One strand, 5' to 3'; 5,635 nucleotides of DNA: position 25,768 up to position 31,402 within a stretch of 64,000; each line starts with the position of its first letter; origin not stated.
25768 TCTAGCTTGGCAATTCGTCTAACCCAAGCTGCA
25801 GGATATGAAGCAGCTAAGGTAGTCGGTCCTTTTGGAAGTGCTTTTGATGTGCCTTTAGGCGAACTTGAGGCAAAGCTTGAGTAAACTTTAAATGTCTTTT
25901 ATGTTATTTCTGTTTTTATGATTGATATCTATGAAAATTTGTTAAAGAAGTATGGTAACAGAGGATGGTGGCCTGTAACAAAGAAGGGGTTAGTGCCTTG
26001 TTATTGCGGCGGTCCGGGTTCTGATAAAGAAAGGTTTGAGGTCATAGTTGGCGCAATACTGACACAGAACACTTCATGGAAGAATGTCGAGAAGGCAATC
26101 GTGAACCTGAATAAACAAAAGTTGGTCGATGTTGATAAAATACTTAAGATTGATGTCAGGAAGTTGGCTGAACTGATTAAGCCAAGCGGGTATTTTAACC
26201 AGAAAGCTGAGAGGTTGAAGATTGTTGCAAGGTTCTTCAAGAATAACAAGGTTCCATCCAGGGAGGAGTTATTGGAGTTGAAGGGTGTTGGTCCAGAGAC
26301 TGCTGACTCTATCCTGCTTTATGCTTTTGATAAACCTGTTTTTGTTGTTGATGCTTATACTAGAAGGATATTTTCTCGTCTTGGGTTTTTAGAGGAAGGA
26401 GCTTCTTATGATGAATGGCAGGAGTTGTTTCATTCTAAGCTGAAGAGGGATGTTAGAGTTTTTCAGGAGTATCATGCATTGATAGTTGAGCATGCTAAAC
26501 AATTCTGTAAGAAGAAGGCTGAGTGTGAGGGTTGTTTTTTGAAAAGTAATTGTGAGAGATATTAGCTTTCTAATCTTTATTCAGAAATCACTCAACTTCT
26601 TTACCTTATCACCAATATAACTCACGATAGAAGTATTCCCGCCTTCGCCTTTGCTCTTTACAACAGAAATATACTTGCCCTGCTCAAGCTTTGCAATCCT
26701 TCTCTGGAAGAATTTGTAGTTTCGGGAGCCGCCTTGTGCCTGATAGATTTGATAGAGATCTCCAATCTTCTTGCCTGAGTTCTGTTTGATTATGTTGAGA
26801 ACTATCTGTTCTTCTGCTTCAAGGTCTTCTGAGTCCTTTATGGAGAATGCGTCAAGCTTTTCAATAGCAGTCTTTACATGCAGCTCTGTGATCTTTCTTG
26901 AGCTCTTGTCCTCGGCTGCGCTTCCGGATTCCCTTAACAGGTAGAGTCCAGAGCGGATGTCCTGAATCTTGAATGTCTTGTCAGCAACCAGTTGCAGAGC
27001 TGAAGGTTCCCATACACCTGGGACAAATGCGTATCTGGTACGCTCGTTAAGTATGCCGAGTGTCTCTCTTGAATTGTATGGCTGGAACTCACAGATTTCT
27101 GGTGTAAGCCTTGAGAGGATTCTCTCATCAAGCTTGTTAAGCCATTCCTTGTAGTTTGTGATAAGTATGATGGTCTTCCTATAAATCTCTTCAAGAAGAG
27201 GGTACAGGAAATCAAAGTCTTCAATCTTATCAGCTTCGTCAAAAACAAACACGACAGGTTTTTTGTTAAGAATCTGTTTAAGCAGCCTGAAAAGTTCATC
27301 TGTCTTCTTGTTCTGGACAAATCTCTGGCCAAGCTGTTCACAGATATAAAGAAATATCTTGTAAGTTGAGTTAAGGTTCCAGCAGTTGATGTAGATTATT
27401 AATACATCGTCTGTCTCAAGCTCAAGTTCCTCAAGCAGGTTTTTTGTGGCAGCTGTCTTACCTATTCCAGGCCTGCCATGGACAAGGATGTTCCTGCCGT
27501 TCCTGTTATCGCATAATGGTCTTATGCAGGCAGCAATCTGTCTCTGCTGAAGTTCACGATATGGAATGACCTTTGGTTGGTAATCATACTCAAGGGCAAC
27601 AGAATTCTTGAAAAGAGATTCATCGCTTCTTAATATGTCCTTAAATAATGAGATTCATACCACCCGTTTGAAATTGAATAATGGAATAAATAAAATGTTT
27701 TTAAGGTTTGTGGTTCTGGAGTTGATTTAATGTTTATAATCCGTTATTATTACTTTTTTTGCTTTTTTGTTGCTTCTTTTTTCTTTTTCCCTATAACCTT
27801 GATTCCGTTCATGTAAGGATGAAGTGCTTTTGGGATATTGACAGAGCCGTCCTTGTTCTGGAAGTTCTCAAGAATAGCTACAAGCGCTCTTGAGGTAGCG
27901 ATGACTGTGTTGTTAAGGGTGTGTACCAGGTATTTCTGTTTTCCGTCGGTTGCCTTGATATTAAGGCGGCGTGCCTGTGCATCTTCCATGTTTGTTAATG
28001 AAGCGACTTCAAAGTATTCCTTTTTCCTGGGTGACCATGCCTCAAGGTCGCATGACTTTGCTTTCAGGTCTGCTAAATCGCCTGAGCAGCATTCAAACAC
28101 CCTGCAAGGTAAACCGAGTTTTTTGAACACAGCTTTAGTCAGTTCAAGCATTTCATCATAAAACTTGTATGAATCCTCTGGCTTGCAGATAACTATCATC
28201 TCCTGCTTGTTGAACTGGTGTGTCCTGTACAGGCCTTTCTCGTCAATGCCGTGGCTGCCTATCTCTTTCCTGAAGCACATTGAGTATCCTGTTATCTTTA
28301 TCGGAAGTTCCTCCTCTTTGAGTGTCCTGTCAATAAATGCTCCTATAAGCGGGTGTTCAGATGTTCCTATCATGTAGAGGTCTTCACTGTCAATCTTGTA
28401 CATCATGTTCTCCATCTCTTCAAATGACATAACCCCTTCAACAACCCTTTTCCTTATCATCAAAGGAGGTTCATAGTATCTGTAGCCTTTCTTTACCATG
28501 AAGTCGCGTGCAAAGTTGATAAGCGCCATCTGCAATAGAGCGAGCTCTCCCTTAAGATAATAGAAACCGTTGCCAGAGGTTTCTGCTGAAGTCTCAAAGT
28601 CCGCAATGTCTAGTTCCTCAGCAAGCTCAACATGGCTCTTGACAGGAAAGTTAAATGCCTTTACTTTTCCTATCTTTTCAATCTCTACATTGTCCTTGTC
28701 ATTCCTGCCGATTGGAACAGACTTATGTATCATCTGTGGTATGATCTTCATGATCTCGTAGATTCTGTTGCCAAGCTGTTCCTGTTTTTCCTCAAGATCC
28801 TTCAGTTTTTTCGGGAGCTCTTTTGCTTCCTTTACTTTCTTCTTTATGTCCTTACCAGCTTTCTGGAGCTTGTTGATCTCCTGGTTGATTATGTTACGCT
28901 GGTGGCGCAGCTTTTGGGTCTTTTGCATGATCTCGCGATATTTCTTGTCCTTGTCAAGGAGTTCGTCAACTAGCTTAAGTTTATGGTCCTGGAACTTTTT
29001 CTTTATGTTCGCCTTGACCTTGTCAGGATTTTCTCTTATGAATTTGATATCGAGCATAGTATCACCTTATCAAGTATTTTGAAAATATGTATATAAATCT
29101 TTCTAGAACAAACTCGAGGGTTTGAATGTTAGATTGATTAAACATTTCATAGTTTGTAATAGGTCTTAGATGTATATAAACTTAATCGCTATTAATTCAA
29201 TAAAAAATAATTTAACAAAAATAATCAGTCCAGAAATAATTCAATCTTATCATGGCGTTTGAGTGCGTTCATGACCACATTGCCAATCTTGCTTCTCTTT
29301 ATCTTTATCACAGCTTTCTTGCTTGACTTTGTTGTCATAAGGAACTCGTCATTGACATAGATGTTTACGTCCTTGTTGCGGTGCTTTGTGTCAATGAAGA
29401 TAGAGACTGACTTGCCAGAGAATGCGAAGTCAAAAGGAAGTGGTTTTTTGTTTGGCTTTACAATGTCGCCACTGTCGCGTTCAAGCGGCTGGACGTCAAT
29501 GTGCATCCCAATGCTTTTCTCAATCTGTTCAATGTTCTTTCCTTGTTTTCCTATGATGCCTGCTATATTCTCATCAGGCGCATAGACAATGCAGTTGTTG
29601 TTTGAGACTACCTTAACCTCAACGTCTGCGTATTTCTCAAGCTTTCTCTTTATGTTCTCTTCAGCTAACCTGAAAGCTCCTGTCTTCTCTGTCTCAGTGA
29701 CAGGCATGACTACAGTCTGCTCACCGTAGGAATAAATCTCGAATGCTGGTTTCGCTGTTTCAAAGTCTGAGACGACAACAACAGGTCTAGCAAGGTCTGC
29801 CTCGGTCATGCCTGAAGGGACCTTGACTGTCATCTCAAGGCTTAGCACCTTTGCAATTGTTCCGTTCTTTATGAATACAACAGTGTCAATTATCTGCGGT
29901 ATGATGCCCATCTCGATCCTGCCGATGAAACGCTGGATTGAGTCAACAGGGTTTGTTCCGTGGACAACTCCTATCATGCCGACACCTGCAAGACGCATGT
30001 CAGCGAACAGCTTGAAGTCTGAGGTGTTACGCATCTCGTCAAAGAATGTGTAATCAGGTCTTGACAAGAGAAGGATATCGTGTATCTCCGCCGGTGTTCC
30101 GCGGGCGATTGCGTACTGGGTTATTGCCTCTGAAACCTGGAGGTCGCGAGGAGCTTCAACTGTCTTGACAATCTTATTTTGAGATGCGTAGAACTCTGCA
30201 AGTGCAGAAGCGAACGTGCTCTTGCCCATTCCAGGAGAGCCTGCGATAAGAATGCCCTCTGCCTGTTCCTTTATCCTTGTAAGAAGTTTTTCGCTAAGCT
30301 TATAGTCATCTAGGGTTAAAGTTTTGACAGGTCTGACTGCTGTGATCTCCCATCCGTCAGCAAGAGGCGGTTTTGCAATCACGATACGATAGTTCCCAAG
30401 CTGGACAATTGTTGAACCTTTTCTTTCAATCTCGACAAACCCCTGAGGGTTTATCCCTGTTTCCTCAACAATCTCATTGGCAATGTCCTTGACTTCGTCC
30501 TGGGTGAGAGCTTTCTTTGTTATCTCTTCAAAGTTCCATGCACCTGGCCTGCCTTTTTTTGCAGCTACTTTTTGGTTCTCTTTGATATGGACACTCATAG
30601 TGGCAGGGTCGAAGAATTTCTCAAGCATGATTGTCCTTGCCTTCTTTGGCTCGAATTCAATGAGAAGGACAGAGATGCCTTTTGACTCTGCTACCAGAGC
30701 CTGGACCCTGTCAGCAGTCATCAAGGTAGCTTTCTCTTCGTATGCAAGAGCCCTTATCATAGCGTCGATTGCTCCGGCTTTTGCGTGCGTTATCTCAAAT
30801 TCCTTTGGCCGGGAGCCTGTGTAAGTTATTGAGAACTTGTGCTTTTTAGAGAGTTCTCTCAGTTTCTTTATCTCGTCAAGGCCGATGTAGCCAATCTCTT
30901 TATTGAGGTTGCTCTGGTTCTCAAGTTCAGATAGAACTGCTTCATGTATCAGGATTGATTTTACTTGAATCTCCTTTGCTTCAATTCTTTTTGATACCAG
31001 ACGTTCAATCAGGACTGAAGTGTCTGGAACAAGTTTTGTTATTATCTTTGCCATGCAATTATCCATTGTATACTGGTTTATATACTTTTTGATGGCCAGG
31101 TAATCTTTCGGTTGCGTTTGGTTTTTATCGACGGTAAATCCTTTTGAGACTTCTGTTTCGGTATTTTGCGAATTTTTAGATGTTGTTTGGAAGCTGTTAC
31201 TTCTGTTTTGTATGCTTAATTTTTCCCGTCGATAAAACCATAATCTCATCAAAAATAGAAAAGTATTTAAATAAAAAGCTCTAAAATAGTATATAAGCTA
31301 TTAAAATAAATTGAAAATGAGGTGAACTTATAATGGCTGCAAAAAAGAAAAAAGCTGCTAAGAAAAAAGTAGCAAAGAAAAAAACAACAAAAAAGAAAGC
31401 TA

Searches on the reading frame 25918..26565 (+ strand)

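Call 82: search_protein_families(library=pfam, proteins=[window:25918-26565:+], max_evalue=0.001)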
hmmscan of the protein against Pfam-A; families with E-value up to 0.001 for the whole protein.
window:25918-26565:+ (215 aa): 2 families
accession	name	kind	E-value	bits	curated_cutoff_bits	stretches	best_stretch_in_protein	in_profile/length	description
PF00730.31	HhH-GPD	-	2.2e-21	76.6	26.2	1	44-175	1-106/108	HhH-GPD superfamily base excision DNA repair protein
PF00633.29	HHH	-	7e-08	32.4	24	1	111-135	6-30/30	Helix-hairpin-helix motif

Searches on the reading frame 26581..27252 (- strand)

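Call 82: search_protein_families(library=pfam, proteins=[window:26581-27252:-], max_evalue=0.001)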
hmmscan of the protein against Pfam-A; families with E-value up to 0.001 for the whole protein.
window:26581-27252:- (223 aa): 1 family
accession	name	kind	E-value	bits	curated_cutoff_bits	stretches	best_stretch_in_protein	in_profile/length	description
PF22703.2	Cdc6_lid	-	2.5e-13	50.2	27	1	67-130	3-67/68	Cdc6 AAA+ ATPase-type lid domain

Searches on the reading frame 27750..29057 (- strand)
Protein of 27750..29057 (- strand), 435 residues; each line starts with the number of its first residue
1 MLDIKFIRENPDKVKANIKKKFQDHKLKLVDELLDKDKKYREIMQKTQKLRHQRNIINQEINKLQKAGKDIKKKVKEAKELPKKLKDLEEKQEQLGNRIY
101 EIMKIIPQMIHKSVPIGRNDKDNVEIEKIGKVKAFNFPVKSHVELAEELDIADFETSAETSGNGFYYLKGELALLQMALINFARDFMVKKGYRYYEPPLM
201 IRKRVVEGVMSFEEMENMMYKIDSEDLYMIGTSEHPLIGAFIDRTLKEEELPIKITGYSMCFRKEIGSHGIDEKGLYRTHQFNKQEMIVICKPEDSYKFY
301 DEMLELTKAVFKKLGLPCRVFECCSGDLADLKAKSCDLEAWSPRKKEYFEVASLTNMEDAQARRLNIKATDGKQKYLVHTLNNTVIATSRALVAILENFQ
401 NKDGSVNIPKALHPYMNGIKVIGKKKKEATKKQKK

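Call 11: search_protein_families(library=pfam, proteins=[window:27750-29057:-], max_evalue=0.001)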
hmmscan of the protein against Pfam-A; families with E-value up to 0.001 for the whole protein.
window:27750-29057:- (435 aa): 2 families
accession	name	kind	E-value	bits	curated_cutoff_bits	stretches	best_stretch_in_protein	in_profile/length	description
PF00587.30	tRNA-synt_2b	-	6.5e-35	121.2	29.3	1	223-399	4-179/179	tRNA synthetase class II core domain (G, H, P, S and T)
PF02403.27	Seryl_tRNA_N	-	8.8e-22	77.8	28.2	1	1-109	1-107/108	Seryl-tRNA synthetase N-terminal domain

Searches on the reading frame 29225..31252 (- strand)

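Call 11: search_protein_families(library=pfam, proteins=[window:29225-31252:-], max_evalue=0.001)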
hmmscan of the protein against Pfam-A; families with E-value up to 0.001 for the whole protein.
window:29225-31252:- (675 aa): 8 families
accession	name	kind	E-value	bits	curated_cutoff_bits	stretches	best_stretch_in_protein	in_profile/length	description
PF01850.27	PIN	-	7.6e-08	33.4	23.6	1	75-188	2-118/120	PIN domain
PF13173.12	AAA_14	-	1e-05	26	27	0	334-416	5-80/129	AAA domain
PF00013.35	KH_1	-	1.7e-05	24.9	21.5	1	557-593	5-40/66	KH domain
PF00437.27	T2SSE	-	5.1e-05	22.5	24.9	1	321-453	132-263/370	Type II/IV secretion system protein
PF17996.7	CE2_N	-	0.00049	20.6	27.9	0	607-668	22-85/108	Carbohydrate esterase 2 N-terminal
PF13191.12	AAA_16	-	0.00068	20.6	32.6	0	322-383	14-79/167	AAA ATPase domain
PF20720.3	nSTAND3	-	0.00072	19.7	27.2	0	329-371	15-57/155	Novel STAND NTPase 3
PF07650.23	KH_2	-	0.00081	19.6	22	1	533-585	9-58/78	KH domain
